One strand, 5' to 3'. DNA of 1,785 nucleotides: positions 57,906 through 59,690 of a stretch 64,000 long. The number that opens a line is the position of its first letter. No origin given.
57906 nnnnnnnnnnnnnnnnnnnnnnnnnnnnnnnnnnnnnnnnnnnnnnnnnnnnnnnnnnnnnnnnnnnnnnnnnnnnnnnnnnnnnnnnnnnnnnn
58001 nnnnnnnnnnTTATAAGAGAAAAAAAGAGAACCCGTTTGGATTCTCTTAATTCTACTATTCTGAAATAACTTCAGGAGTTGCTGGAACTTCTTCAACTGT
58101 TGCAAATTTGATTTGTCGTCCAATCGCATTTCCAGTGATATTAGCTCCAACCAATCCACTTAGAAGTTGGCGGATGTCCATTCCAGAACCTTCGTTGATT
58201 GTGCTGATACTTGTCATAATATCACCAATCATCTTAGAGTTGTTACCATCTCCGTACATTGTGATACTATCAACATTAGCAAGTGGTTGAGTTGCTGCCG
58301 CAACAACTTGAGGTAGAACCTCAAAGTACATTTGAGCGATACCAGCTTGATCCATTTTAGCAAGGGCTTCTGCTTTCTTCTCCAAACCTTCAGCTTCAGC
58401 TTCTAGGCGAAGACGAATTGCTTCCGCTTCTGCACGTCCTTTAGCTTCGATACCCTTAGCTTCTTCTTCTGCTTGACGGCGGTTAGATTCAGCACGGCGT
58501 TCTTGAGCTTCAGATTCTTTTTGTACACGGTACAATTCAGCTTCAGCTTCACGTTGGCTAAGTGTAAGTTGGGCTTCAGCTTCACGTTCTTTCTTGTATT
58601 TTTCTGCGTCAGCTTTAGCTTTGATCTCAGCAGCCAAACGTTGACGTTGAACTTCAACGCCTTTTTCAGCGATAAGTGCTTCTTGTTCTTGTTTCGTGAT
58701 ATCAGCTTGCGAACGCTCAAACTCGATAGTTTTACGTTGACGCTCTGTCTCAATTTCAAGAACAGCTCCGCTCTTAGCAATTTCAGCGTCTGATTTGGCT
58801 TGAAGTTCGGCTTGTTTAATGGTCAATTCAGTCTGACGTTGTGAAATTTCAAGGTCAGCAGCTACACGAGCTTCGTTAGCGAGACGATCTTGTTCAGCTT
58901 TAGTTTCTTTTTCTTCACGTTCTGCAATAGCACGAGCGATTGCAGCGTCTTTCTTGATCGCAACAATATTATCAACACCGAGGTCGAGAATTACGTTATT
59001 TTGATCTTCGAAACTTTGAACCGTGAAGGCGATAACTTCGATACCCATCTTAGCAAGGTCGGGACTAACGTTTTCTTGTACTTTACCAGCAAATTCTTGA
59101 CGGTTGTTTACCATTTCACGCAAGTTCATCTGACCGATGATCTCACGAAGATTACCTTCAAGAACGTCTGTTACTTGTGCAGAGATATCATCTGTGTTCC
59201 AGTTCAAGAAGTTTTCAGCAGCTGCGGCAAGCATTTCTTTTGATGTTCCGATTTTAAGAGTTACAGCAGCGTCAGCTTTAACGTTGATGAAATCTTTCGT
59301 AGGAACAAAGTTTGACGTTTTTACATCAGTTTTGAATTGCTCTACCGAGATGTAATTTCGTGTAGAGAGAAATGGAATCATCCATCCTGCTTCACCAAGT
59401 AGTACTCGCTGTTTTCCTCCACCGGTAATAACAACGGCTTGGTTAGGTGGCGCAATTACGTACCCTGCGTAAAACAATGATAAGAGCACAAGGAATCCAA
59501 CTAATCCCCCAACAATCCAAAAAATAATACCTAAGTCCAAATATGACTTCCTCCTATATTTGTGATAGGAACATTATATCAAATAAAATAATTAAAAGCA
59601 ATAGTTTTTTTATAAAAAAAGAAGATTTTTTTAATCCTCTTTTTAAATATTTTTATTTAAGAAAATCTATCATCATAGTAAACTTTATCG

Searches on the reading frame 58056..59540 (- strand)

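Call 76: search_protein_families(library=pfam, proteins=[window:58056-59540:-], max_evalue=0.05)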
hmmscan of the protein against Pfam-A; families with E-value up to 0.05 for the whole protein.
window:58056-59540:- (494 aa): 4 families
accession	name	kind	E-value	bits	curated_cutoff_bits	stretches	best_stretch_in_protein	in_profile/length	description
PF01145.31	Band_7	-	7.6e-22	78.6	23.6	1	29-207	2-175/176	SPFH domain / Band 7 family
PF15975.10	Flot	-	1.2e-10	42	27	1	369-465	10-107/124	Flotillin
PF13421.11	Band_7_1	-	1.6e-05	25.1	24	1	53-176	62-192/211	SPFH domain-Band 7 family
PF04299.18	FMN_bind_2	-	0.039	14.1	22.4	0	52-117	73-136/168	Putative FMN-binding domain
